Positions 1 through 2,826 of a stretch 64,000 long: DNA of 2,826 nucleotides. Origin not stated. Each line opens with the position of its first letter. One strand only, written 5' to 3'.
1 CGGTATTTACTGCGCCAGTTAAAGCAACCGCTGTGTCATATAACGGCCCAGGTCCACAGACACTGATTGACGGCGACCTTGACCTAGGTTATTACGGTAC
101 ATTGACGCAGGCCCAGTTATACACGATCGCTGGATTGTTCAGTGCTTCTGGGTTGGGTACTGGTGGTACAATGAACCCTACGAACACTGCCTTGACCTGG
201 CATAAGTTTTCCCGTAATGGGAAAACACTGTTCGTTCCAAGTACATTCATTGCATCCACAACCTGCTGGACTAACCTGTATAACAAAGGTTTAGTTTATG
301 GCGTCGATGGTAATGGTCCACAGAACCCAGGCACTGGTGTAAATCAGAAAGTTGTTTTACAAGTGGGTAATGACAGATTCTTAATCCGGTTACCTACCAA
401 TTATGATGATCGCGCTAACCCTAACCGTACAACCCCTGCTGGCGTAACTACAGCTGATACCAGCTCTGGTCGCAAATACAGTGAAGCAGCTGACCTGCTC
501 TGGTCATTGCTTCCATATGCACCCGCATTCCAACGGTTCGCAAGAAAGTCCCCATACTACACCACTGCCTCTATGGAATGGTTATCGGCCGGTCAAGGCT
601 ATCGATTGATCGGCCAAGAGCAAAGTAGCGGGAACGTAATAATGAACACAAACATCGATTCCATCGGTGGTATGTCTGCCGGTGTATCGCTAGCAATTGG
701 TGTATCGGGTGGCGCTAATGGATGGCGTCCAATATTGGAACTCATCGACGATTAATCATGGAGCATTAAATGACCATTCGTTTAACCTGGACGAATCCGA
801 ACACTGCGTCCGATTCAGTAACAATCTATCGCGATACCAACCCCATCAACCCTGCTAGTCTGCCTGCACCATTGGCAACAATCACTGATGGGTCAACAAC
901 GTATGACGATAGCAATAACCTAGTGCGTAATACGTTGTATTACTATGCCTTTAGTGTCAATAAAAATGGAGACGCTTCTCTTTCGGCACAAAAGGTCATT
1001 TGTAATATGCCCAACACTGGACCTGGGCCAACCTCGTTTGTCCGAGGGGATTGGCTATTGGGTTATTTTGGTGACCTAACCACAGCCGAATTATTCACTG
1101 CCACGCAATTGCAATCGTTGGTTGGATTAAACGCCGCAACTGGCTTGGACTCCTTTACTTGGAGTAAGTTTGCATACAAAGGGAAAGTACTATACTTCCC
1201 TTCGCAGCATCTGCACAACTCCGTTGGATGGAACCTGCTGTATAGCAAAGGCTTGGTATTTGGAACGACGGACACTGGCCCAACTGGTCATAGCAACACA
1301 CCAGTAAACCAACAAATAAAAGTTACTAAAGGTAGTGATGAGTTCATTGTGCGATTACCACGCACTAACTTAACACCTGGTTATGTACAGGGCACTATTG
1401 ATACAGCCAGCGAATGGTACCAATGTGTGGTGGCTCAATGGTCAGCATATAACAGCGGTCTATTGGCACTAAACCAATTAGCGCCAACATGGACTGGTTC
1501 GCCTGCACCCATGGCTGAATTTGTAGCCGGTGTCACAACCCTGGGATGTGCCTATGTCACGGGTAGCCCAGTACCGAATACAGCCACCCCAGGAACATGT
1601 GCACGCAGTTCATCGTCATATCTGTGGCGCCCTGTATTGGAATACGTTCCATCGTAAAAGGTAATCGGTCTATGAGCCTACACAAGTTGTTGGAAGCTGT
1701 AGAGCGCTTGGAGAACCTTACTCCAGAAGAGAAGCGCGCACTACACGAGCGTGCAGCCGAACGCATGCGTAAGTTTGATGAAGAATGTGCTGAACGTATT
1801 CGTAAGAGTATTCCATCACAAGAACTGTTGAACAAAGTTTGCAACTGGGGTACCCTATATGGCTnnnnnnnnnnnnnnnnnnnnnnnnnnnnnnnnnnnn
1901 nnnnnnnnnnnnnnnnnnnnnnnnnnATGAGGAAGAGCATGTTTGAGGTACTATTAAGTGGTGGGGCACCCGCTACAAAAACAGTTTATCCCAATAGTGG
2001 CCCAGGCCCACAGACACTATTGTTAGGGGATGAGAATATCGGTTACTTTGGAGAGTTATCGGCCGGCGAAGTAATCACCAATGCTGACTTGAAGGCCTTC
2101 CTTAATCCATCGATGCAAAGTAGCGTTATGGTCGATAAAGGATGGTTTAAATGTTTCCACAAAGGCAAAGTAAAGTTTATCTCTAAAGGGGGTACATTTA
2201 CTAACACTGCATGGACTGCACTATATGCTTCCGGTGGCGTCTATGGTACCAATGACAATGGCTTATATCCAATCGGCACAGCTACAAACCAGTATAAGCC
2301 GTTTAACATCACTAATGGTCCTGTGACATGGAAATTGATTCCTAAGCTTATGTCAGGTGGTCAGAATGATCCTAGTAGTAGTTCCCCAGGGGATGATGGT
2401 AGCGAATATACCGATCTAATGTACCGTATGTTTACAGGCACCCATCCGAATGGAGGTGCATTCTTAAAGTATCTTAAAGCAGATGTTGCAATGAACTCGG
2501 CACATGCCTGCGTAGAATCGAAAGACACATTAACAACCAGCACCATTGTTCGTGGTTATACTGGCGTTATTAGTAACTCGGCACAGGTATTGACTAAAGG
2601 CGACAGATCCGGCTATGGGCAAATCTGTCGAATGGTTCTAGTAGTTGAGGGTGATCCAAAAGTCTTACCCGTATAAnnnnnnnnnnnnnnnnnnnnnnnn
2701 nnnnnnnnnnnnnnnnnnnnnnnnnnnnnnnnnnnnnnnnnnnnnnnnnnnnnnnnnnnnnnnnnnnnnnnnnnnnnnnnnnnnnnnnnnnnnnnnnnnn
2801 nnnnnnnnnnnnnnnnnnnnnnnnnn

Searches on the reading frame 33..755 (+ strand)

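Call 26: search_protein_families(library=phrogs, proteins=[window:33-755:+], max_evalue=0.001)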
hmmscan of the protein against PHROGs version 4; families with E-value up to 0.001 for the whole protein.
window:33-755:+ (240 aa): 4 families
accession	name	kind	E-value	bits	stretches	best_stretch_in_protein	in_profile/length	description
phrog_1062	-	unknown function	2.1e-38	133.4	1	2-239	227-447/736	-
phrog_3589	-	head and packaging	8.7e-30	105.1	1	4-141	159-302/512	virion structural protein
phrog_16120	-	head and packaging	9.1e-10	39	1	6-90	21-102/511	virion structural protein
phrog_21620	-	head and packaging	1.3e-07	31.6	1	11-90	193-271/616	virion structural protein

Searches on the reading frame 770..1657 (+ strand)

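Call 26: search_protein_families(library=phrogs, proteins=[window:770-1657:+], max_evalue=0.001)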
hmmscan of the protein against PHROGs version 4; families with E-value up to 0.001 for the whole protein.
window:770-1657:+ (295 aa): 7 families
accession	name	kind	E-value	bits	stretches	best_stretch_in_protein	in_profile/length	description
phrog_1062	-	unknown function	8e-54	184.4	1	1-294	147-447/736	-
phrog_3589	-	head and packaging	1.8e-29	104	1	74-294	150-381/512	virion structural protein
phrog_21620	-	head and packaging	2.4e-10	40.6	1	90-165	193-271/616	virion structural protein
phrog_16120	-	head and packaging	7e-10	39.4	1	82-168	18-105/511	virion structural protein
phrog_34810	-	unknown function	8e-08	32.5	1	4-169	2-176/653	-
phrog_10304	-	head and packaging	9.4e-08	32.8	1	18-74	4-59/213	virion structural protein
phrog_31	-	tail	0.00046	19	1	3-93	984-1066/1565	central tail fiber J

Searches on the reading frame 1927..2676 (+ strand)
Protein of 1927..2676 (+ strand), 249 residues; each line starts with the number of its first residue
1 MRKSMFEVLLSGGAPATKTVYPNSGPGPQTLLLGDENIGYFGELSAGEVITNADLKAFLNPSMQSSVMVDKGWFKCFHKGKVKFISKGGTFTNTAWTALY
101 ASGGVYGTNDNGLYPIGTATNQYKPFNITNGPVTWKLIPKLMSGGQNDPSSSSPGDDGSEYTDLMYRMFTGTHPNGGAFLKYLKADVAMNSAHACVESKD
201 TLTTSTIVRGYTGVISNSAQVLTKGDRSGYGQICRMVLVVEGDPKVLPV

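Call 26: search_protein_families(library=phrogs, proteins=[window:1927-2676:+], max_evalue=0.001)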
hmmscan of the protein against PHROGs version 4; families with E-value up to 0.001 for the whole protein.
window:1927-2676:+ (249 aa): 3 families
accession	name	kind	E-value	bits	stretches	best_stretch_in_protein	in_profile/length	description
phrog_1062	-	unknown function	6.8e-32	111.9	1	5-238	210-443/736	-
phrog_3589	-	head and packaging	1.8e-28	100.8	1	19-184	154-325/512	virion structural protein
phrog_16120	-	head and packaging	1.2e-10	42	1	5-204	1-174/511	virion structural protein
